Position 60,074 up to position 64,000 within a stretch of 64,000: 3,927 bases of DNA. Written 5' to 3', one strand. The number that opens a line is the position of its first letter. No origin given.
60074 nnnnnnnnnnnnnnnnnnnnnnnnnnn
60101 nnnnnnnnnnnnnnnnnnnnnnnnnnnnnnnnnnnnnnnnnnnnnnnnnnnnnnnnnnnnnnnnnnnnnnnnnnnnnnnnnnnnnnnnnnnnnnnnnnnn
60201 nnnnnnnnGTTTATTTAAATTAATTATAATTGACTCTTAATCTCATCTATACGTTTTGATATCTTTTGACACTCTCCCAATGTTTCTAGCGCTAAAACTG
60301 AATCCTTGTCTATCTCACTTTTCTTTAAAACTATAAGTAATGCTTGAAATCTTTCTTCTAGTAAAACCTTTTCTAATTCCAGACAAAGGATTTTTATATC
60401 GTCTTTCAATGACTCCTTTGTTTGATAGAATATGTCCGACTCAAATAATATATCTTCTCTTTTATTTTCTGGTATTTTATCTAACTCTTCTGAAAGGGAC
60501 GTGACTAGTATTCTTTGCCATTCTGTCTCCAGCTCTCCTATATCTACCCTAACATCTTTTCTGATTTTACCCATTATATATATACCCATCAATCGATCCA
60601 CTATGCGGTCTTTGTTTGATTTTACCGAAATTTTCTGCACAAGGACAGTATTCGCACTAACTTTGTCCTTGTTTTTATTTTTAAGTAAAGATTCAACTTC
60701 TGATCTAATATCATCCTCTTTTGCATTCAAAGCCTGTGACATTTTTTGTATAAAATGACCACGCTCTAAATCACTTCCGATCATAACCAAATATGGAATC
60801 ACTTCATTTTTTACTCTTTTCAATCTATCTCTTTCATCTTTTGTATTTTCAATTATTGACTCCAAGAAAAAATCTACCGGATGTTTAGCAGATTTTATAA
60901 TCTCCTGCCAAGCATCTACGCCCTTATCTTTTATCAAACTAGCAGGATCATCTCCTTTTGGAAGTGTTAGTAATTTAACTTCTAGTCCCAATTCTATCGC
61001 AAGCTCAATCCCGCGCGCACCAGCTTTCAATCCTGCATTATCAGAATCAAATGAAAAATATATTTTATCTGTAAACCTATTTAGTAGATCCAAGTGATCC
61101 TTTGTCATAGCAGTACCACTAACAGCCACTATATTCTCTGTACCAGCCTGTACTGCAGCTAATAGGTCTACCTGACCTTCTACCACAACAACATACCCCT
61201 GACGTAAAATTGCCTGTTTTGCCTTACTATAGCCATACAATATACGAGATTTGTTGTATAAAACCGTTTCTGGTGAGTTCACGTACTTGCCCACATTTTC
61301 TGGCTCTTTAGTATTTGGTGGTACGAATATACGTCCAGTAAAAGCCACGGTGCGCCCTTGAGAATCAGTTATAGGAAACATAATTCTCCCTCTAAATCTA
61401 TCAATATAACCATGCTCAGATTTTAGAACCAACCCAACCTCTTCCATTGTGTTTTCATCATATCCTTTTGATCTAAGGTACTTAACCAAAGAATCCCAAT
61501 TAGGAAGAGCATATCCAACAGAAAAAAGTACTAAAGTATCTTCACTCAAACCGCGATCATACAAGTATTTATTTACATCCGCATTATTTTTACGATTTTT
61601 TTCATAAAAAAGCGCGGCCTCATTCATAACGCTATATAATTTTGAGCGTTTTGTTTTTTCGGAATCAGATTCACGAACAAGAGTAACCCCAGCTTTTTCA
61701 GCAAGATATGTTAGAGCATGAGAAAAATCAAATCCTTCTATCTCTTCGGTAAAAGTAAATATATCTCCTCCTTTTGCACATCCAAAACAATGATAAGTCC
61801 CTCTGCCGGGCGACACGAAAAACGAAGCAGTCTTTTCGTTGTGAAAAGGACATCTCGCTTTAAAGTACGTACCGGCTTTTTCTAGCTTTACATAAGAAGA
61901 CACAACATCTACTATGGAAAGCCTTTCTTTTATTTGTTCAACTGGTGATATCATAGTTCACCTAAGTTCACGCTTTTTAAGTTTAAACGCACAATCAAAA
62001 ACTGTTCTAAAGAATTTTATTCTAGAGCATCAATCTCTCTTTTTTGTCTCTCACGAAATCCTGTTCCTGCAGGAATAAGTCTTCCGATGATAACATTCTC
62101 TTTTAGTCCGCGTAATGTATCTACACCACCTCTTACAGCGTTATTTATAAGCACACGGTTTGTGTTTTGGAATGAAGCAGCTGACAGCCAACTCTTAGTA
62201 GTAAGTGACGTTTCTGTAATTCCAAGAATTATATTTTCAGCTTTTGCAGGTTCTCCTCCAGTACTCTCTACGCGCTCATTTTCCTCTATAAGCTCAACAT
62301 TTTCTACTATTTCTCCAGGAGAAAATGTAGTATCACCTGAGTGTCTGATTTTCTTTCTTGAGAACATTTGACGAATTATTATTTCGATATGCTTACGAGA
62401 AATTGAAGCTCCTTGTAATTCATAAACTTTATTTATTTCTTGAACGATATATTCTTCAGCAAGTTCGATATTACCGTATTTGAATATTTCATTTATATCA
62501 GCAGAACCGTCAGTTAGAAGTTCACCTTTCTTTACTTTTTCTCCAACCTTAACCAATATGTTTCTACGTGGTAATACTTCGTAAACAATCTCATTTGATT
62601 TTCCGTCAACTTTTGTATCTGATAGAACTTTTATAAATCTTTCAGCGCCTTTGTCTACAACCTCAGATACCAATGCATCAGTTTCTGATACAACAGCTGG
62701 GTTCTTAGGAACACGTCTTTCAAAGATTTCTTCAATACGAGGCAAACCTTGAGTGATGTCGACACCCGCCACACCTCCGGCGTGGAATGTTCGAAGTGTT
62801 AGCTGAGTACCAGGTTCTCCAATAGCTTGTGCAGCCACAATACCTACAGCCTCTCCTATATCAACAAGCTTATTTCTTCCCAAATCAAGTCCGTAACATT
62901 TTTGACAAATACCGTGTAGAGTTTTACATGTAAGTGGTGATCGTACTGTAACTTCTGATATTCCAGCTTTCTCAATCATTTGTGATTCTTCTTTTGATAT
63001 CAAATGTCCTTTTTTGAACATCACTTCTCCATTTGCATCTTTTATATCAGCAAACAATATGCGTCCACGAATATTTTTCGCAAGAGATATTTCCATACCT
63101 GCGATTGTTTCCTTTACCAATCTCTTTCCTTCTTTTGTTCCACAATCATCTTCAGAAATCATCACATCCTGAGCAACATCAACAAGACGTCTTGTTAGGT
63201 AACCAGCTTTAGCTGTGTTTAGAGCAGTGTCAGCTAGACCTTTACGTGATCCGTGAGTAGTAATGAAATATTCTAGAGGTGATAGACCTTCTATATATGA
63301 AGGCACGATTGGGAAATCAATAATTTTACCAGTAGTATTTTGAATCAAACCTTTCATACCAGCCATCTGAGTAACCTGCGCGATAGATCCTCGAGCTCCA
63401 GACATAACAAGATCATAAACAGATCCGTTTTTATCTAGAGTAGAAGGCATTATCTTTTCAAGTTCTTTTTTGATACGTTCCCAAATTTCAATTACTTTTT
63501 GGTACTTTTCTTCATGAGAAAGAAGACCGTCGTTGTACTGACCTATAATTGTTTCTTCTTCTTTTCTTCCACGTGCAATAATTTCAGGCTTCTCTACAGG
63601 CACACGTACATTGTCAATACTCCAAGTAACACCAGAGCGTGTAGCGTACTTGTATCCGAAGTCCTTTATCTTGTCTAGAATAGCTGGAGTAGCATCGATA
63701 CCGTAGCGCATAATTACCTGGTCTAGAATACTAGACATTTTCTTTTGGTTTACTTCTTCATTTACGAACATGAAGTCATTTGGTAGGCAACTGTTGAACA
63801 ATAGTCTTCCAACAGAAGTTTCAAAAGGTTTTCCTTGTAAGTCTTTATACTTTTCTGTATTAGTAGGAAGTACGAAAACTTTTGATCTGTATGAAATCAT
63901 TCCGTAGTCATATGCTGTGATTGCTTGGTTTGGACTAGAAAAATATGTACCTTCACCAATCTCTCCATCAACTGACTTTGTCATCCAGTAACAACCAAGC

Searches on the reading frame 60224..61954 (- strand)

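Call 43: search_protein_families(library=pfam, proteins=[window:60224-61954:-], max_evalue=0.00001)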
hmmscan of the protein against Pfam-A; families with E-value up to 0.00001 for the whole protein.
window:60224-61954:- (576 aa): 6 families
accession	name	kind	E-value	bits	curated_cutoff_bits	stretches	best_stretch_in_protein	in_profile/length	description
PF08275.17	DNAG_N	-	1.7e-38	132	26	1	119-246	4-128/128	DNA primase catalytic core, N-terminal domain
PF01807.25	Zn_ribbon_DnaG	-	6.6e-32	109.7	24.9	1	5-95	6-96/98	CHC2 zinc finger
PF13155.12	Toprim_2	-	3.9e-18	66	22.1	1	256-339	1-86/88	Toprim-like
PF13662.12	Toprim_4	-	8.8e-13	48.7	25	1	254-327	2-82/85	Toprim domain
PF01751.28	Toprim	-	1.9e-08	34.8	23.1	1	255-316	2-77/96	Toprim domain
PF13362.12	Toprim_3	-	2.9e-06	28.1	27.2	1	255-345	2-93/95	Toprim domain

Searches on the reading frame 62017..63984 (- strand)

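Call 43: search_protein_families(library=pfam, proteins=[window:62017-63984:-], max_evalue=0.00001)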
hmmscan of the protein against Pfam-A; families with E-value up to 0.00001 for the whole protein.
window:62017-63984:- (655 aa): 3 families
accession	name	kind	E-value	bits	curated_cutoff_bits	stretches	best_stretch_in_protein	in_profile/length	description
PF04998.22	RNA_pol_Rpb1_5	-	8.5e-64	216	28.5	1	233-593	1-263/267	RNA polymerase Rpb1, domain 5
PF04983.23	RNA_pol_Rpb1_3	-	1.2e-11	45.2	28.9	1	14-126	30-162/162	RNA polymerase Rpb1, domain 3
PF05000.22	RNA_pol_Rpb1_4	-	3.5e-09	37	24.8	1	157-220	3-81/107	RNA polymerase Rpb1, domain 4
